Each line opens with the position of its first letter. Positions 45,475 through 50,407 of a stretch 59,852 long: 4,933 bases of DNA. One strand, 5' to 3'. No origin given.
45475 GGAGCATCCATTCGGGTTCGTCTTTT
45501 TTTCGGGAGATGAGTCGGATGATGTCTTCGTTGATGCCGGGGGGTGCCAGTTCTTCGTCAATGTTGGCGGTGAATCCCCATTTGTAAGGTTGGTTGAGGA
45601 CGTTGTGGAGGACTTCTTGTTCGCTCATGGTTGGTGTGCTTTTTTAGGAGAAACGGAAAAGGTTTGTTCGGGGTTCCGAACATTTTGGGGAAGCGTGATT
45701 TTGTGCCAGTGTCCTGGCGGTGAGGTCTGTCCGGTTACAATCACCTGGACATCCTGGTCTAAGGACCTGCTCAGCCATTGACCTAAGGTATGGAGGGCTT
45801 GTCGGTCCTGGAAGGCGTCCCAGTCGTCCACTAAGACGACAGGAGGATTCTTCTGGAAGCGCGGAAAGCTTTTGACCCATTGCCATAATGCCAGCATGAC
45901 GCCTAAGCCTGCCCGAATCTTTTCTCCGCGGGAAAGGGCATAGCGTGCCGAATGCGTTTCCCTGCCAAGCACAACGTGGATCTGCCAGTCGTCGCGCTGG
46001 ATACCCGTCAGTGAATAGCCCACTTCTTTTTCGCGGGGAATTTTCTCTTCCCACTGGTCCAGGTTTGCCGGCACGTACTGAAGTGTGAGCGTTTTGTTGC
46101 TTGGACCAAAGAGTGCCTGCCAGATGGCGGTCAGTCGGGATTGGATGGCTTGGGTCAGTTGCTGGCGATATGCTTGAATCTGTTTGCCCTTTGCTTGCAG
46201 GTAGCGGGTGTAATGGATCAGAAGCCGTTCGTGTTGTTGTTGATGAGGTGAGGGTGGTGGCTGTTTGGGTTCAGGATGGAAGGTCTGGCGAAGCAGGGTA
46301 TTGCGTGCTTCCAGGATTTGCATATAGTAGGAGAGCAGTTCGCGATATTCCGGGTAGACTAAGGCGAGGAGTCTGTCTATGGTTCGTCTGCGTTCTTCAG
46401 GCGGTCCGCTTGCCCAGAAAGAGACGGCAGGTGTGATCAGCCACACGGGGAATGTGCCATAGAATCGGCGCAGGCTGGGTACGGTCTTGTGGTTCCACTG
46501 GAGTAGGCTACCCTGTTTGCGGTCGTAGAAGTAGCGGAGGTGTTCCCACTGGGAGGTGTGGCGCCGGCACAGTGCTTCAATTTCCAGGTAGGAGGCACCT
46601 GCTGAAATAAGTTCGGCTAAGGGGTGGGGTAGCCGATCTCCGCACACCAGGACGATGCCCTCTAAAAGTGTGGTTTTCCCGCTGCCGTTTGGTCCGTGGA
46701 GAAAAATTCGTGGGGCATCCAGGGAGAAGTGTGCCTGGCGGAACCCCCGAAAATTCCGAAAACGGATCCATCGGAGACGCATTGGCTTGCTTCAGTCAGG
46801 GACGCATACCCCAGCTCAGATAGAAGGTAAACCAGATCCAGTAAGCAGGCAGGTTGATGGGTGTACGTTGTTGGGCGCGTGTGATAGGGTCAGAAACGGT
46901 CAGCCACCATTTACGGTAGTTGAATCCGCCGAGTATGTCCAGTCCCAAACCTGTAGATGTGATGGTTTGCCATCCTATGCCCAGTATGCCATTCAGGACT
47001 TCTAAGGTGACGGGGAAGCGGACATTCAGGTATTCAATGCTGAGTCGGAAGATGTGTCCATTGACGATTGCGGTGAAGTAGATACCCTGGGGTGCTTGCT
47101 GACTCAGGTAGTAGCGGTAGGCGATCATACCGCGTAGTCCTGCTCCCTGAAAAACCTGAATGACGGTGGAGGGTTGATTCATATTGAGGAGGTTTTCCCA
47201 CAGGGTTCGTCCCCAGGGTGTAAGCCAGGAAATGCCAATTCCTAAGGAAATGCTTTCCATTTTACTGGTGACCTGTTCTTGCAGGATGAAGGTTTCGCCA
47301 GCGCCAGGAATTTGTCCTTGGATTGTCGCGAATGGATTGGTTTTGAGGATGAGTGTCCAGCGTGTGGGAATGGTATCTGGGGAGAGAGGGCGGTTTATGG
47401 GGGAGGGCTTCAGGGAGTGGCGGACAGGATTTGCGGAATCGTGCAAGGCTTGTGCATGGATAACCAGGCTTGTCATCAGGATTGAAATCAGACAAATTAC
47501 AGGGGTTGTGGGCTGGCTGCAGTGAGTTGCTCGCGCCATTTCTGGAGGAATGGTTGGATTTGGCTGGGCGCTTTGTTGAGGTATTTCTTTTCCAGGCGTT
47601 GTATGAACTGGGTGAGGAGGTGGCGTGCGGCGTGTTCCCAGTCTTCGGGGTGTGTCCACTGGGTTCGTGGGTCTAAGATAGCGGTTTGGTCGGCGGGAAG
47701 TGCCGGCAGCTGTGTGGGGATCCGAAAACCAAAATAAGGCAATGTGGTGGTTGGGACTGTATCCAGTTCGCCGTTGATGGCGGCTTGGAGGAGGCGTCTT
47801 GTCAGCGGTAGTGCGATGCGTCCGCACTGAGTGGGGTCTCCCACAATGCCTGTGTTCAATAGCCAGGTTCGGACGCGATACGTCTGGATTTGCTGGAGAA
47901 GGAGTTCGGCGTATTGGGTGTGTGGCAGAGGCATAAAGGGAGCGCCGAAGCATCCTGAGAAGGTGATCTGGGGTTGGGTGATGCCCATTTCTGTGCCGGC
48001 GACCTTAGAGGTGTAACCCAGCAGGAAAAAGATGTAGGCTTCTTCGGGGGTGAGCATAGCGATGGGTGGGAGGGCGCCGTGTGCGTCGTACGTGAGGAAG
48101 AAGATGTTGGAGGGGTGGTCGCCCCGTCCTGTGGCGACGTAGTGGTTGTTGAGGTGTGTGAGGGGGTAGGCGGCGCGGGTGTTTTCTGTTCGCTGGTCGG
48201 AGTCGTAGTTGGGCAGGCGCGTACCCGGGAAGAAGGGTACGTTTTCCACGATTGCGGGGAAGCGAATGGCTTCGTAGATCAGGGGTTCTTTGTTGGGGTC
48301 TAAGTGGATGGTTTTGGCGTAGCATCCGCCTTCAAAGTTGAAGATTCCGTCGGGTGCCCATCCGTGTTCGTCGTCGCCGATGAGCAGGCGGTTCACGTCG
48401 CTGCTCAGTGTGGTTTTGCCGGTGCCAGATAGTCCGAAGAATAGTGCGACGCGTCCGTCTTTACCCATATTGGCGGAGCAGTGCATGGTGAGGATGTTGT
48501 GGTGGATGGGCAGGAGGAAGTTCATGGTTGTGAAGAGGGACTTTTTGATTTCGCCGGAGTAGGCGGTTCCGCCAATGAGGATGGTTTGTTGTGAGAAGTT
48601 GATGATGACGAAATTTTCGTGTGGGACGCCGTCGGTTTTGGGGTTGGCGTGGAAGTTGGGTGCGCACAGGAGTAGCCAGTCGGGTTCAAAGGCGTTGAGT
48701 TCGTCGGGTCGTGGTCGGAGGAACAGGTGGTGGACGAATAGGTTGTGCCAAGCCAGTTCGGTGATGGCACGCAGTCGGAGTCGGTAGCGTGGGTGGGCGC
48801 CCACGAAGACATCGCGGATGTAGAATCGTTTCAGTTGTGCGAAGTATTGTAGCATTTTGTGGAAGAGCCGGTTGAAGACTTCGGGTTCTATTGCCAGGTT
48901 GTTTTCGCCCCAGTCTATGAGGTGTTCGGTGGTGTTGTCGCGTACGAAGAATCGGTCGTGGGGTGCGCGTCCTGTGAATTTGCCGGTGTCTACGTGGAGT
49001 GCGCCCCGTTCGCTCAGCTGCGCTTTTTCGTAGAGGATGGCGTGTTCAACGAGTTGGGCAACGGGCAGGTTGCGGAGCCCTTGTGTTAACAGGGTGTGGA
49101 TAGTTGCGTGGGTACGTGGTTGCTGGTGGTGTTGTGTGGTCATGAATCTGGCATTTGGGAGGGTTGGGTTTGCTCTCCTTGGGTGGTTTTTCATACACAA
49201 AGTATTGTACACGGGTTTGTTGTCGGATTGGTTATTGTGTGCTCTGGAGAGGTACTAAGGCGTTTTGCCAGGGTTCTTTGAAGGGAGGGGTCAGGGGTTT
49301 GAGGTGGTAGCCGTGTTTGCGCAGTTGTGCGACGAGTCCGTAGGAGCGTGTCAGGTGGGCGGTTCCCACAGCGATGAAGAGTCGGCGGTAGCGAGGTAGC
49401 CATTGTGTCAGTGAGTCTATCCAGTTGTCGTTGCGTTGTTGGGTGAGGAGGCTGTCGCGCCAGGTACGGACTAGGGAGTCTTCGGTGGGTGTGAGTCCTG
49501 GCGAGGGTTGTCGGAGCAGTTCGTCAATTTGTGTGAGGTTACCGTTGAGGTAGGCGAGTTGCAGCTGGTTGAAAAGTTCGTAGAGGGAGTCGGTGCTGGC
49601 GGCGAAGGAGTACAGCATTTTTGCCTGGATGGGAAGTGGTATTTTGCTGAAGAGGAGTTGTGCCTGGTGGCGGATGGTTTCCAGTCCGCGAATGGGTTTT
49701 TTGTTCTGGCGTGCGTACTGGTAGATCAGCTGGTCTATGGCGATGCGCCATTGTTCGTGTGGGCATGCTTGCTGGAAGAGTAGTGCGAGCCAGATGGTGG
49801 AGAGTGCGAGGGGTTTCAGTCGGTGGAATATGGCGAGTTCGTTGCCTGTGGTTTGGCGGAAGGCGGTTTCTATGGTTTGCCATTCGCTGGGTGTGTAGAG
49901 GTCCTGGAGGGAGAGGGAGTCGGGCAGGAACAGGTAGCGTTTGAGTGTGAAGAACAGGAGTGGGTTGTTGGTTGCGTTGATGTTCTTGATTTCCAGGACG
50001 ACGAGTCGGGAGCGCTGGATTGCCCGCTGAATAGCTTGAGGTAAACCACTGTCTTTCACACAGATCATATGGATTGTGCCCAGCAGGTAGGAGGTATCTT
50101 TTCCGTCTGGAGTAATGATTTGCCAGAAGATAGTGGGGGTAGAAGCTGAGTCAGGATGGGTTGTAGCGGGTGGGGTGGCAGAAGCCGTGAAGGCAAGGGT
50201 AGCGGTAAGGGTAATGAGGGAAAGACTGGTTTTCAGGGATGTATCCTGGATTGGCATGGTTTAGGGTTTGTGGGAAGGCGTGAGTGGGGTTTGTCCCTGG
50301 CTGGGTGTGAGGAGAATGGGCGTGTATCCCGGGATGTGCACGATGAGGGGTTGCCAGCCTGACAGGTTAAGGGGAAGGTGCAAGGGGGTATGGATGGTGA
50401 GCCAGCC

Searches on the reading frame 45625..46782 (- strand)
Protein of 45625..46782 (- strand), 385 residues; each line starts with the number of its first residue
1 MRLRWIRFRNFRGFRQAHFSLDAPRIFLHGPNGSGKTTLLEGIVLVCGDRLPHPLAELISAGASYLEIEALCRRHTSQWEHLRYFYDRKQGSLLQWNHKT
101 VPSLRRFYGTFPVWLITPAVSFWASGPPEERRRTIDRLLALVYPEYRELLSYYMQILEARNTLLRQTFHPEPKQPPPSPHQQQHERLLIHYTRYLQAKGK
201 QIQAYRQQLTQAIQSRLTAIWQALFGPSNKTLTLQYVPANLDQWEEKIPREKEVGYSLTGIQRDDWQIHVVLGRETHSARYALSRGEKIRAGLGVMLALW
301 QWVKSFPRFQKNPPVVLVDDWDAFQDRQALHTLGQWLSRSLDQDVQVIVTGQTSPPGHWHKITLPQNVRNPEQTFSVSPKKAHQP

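Call 62: search_protein_families(library=pfam, max_evalue=0.001, proteins=[window:45625-46782:-])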
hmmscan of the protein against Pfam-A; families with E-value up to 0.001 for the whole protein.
window:45625-46782:- (385 aa): 8 families
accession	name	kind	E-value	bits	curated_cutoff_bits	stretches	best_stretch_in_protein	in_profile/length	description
PF02463.25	SMC_N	-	2.7e-11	43.8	40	1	4-351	3-196/220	RecF/RecN/SMC N terminal domain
PF13476.12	AAA_23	-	2.7e-10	41.7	27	1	6-52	2-48/201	AAA domain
PF13175.12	AAA_15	-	3.5e-06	27.3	32.1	1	1-47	1-47/374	AAA ATPase domain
PF13555.12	AAA_29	-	0.0001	22.4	27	1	10-46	11-45/61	P-loop containing region of AAA domain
PF13304.12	AAA_21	-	0.00012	22.7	27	0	27-48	3-24/304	AAA domain, putative AbiEii toxin, Type IV TA system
PF05729.18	NACHT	-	0.00027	21.2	26.7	0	26-45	3-22/167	NACHT domain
PF00005.33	ABC_tran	-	0.00038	21.5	25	0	25-43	13-31/137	ABC transporter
PF13401.12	AAA_22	-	0.00052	20.8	27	0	26-41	8-23/130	AAA domain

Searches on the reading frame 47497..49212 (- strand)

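Call 62: search_protein_families(library=pfam, max_evalue=0.001, proteins=[window:47497-49212:-])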
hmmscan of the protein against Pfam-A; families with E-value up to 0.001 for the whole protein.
window:47497-49212:- (571 aa): 1 family
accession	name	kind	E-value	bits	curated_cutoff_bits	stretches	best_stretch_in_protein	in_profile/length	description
PF01293.25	PEPCK_ATP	-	1e-186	621.6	26.5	1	46-507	4-464/465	Phosphoenolpyruvate carboxykinase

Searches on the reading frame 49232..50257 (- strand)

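Call 62: search_protein_families(library=pfam, max_evalue=0.001, proteins=[window:49232-50257:-])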
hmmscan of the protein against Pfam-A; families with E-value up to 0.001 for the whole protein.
window:49232-50257:- (341 aa): 1 family
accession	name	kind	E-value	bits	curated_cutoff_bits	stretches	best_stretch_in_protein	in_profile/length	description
PF01963.22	TraB_PrgY_gumN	-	4.5e-45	155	26.8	1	44-320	2-262/263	TraB/PrgY/gumN family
